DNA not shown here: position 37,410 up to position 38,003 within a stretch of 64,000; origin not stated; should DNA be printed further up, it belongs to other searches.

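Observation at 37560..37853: Secreted, highly cationic 11-mer-repeat protein encoded on the opposite strand in the middle of the ArnT-like cluster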

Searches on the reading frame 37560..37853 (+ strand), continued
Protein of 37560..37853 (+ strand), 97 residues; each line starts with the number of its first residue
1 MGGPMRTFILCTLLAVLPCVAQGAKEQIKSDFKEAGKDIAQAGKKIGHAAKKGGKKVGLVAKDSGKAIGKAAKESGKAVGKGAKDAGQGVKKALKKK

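Call 37: find_encoding_contigs(protein=P0240, flank=5000, max_places=2)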
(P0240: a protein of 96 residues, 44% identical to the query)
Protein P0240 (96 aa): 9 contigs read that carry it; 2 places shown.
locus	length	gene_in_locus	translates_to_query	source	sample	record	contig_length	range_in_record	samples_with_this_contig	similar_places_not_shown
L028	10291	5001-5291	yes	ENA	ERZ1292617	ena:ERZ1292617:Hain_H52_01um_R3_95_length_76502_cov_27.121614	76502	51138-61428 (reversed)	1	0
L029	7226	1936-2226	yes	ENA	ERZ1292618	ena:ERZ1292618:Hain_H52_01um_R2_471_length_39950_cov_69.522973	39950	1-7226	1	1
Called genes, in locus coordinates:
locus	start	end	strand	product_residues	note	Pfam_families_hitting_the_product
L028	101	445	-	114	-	-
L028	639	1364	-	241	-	-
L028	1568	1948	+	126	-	PF04020:Phage_holin_4_2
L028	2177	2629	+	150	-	PF00578:AhpC-TSA, PF08534:Redoxin, PF00085:Thioredoxin (faint), PF13098:Thioredoxin_2 (weak), PF13905:Thioredoxin_8 (faint)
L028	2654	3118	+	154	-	PF02639:DUF188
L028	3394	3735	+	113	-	PF00254:FKBP_C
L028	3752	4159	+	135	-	-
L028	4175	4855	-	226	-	-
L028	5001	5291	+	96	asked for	-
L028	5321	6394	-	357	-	PF04204:HTS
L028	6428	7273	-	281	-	-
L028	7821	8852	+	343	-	PF13505:OMP_b-brl, PF01389:OmpA_membrane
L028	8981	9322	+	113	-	PF11969:DcpS_C, PF01230:HIT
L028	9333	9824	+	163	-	PF19480:DUF6016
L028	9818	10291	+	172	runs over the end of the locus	PF03692:CxxCxxCC (weak)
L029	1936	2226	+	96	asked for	-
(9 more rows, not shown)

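Call 39: search_solved_structures(query=A2, max_evalue=1, show_alignments=2)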
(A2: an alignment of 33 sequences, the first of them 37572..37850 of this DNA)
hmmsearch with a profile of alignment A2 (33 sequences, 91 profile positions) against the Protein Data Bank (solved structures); distinct sequences matched with E-value up to 1: 18.
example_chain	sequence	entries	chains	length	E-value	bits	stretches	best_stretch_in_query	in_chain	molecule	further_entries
5cwg_A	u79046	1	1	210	0.00048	23.5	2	24-86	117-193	Designed helical repeat protein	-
5cwd_A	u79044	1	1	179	0.00052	23.4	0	24-86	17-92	Designed helical repeat protein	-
5cwc_A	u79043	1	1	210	0.0015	22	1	26-85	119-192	Designed helical repeat protein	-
6zt1_A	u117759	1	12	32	0.004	20.6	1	40-64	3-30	CC-Type2-(LaIdGe)4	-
8qaf_A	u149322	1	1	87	0.014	18.8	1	25-64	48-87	sc-apCC-8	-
6yaz_A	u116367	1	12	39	0.025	18.1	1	35-61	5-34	CC-Type2-(TaId)5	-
9gf4_A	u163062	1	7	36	0.11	15.9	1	30-59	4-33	CC-Hept-IV-hen2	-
9h91_O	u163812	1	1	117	0.14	15.7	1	36-77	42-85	50S ribosomal protein L18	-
6yb0_A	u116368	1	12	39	0.16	15.4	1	40-75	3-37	CC-Type2-(TaSd)2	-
9f5a_A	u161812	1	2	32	0.26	14.8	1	35-59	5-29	CC-Type2-II-I17V-I21F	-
1ls4_A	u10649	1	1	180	0.26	14.8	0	43-86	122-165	Apolipophorin-III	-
7nfg_A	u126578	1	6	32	0.3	14.6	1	43-84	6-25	CC-Type2-(LaId)4-L14A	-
6g6g_A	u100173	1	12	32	0.33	14.5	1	41-62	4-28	CC-Type2-FI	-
6g65_A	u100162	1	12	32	0.33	14.4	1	35-59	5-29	CC-Type2-VV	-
6g66_A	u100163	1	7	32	0.43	14.1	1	40-64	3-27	CC-Type2-IV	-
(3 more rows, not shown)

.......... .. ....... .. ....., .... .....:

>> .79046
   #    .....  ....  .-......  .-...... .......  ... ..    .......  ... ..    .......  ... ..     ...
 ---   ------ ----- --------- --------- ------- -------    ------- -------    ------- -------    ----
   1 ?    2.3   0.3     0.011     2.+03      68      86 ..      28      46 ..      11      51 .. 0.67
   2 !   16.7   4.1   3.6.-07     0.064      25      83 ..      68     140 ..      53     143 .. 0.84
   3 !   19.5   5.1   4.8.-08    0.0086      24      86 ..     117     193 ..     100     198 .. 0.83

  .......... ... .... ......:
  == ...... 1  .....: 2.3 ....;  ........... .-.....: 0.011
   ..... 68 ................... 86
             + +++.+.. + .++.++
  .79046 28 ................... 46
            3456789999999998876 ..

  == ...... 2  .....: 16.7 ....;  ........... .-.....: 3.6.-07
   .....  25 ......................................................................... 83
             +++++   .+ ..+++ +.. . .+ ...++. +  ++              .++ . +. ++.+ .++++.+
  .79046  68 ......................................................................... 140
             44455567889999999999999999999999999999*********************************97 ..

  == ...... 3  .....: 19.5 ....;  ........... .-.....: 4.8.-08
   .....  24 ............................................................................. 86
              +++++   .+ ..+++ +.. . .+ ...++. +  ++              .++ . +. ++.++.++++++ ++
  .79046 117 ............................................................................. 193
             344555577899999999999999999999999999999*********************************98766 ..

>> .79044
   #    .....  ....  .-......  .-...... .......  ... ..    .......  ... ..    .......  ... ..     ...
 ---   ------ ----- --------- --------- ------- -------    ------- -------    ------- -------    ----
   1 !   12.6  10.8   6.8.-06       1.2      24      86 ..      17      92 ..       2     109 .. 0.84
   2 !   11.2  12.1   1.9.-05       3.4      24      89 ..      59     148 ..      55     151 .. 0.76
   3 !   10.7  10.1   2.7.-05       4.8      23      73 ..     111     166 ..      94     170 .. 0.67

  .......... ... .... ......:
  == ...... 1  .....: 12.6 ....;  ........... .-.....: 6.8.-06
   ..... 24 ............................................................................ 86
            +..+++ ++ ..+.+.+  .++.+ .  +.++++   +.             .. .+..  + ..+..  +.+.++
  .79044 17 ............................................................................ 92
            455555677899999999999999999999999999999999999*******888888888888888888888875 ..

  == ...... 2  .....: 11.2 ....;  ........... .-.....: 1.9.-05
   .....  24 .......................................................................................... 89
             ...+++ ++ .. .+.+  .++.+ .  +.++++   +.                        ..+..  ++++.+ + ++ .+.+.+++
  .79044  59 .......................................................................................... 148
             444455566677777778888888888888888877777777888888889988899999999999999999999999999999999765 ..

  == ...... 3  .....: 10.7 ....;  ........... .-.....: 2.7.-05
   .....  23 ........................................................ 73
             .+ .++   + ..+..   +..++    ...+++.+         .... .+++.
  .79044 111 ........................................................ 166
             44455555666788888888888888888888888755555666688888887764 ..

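Call 42: predict_structure(alignment_id=A2)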
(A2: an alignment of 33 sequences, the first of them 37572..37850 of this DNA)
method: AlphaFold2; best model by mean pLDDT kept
length: 93 residues; sequences in the alignment: 33
mean_pLDDT: 63.5   pTM: 0.28
mean pLDDT of the five models: 63.5, 61.4, 61.4, 56.8, 52.8
residues with pLDDT >= 90: 0; 70-90: 25; 50-70: 68; < 50: 0
segments of 3 or more residues with pLDDT < 50: none
pLDDT, mean of each block of 10 residues (from residue 1): 66 56 54 60 58 59 68 73 77 66
secondary structure, 60 per line:
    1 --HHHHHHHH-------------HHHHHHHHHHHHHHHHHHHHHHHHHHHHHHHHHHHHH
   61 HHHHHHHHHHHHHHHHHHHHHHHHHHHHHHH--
elements in order: H3-10 H24-91
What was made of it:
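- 37629..37850 (+): Mature chain of 74 aa, about 6.7 hendecads, net +15; predicted to form one continuous 3-11 amphipathic helix. AlphaFold gives a helix over residues 24-91, mean pLDDT 63.5 (call 42).
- On 11-mer (3-11) amphipathic lipid-surface helices, as a structural class: AlphaFold only shows helical propensity (call 42).
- AlphaFold predicts a single helix over residues 24-91 (call 42).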

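Call 54: find_related_loci(query=A5, collection=metagenome_contigs, flank=4000)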
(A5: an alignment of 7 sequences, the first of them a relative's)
Query A5 (559 aa) in metagenome_contigs; peptide patterns used: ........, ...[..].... (x = any residue, [..] = any of these).
600 stretches matched a pattern (row limit reached: there are more); 588 encode a relative of the query (tblastn E <= 1e-3); the best 80 are kept; 80 distinct loci.
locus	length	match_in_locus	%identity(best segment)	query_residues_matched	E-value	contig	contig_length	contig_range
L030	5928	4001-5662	60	1-559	0e+0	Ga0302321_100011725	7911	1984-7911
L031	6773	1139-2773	60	10-559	0e+0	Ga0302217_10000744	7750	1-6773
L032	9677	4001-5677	56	1-559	0e+0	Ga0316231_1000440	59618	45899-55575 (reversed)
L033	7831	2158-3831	53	1-559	0e+0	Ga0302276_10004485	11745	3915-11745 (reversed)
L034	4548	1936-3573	60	1-551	0e+0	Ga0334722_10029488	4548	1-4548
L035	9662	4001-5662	58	1-559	0e+0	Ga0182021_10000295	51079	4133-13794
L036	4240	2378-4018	59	1-552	0e+0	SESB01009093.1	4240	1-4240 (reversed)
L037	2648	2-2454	59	23-559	0e+0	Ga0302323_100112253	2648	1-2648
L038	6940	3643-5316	53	1-559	6e-175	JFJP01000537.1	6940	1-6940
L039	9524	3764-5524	49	1-558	8e-174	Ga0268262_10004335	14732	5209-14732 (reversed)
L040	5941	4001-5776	46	1-557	6e-170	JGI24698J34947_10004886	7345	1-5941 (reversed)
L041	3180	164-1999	56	1-559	1e-168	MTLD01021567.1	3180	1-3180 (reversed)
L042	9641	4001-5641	37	4-555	4e-88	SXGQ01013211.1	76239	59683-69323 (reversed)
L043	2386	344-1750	34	24-496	4e-58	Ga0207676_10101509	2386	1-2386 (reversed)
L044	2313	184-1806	34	1-559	5e-57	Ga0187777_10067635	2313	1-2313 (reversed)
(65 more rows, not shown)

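Call 64: list_cluster_members(proteins=[P0005, P0199, P0237, P0240, P0197, P0028, P0016, P0194, P0085, P0021])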
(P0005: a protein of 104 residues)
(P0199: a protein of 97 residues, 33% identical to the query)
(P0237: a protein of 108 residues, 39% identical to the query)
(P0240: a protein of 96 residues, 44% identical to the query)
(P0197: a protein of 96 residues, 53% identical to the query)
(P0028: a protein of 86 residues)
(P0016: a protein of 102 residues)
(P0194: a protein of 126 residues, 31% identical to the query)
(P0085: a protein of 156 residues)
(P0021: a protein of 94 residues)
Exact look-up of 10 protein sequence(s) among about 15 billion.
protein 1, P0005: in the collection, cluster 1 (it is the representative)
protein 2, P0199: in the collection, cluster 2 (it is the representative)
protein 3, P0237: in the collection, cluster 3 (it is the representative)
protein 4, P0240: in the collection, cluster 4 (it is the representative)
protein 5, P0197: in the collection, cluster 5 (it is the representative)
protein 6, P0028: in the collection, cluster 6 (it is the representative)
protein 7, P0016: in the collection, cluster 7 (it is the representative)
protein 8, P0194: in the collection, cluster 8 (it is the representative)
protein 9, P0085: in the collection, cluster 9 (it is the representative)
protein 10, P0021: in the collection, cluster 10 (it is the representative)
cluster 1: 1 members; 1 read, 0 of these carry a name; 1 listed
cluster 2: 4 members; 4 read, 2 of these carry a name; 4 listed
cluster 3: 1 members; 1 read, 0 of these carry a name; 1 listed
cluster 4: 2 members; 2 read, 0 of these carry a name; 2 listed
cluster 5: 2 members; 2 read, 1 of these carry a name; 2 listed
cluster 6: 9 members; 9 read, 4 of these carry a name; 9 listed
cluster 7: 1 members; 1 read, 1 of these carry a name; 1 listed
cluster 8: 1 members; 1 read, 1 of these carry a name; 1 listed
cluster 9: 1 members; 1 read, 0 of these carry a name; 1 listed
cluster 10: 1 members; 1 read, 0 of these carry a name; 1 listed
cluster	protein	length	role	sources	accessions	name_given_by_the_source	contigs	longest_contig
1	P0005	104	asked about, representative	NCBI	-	-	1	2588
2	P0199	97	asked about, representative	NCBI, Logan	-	-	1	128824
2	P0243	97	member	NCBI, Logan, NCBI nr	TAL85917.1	MAG: hypothetical protein EPN74_06595 [Rhodanobacter sp.]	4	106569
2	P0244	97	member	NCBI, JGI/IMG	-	hypothetical protein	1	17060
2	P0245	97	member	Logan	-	-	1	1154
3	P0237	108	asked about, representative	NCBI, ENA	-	-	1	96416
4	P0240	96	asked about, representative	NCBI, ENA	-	-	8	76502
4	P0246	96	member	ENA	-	-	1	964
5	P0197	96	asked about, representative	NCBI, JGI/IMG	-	hypothetical protein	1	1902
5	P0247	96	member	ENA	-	-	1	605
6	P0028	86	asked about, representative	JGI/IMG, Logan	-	hypothetical protein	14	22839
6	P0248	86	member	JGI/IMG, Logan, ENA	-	hypothetical protein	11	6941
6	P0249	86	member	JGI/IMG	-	hypothetical protein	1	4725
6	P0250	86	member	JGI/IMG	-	hypothetical protein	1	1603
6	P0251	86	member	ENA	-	-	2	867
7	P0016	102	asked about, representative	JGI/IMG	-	hypothetical protein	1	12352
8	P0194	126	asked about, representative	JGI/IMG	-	hypothetical protein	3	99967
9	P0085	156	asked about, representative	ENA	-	-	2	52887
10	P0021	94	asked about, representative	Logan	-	-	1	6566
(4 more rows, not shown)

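Call 65: find_encoding_contigs(protein=P0021, flank=5000, max_places=2)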
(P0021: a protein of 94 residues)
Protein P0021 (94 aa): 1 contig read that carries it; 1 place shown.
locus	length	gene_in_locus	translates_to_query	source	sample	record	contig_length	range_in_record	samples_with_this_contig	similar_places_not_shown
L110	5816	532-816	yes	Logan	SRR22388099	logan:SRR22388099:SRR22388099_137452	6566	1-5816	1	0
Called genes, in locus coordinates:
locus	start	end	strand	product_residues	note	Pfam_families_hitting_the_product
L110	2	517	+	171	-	?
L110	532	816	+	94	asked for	-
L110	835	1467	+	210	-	PF04403:PqiA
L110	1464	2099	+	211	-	PF04403:PqiA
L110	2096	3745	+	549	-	PF02470:MlaD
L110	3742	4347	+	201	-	PF03886:ABC_trans_aux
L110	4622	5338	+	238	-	PF00034:Cytochrom_C, PF13442:Cytochrome_CBB3, PF00034:Cytochrom_C, PF13442:Cytochrome_CBB3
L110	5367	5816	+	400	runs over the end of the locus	?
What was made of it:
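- A position 18 nt upstream of pqiA-pqiA-pqiB-pqiC (call 65).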

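Call 66: find_encoding_contigs(protein=P0016, flank=5000, max_places=2)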
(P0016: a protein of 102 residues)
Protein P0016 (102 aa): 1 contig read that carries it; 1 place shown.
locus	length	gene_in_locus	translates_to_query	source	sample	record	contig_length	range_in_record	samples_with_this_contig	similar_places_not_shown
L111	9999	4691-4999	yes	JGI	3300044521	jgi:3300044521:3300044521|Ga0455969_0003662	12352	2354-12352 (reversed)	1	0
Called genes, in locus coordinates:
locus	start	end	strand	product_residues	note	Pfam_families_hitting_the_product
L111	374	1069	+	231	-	-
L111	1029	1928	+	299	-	PF00990:GGDEF, PF17853:GGDEF_2 (weak)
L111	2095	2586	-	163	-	PF04073:tRNA_edit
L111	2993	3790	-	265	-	PF12146:Hydrolase_4, PF00561:Abhydrolase_1 (weak)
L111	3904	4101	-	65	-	PF01844:HNH (weak)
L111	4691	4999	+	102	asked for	-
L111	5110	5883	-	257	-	PF07298:NnrU (weak)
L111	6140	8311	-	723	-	PF02129:Peptidase_S15 (faint), PF12697:Abhydrolase_6, PF00561:Abhydrolase_1, PF12146:Hydrolase_4, PF04101:Glyco_tran_28_C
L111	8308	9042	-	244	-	PF00440:TetR_N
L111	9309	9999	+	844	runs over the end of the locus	PF00270:DEAD, PF04851:ResIII (weak), PF00271:Helicase_C, PF22982:WHD_HRQ1, PF09369:MZB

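Call 69: search_solved_structures(query=L004:10290-11966:-, max_evalue=0.001)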
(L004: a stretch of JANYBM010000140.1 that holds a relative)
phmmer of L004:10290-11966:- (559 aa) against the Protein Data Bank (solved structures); distinct sequences matched with E-value up to 0.001: 1.
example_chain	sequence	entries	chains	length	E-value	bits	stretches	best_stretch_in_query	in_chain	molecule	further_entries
5ezm_A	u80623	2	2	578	1.1e-37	133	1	15-349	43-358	4-amino-4-deoxy-L-arabinose transferase or related glycosyltransferases of PMT family | 4-amino-4-deoxy-L-arabinose (L-Ara4N) transferase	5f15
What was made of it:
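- On Ara4N lipid A modification pathway (for the surrounding module): The only PDB hit is ArnT 5ezm, E 1e-37 (call 69).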
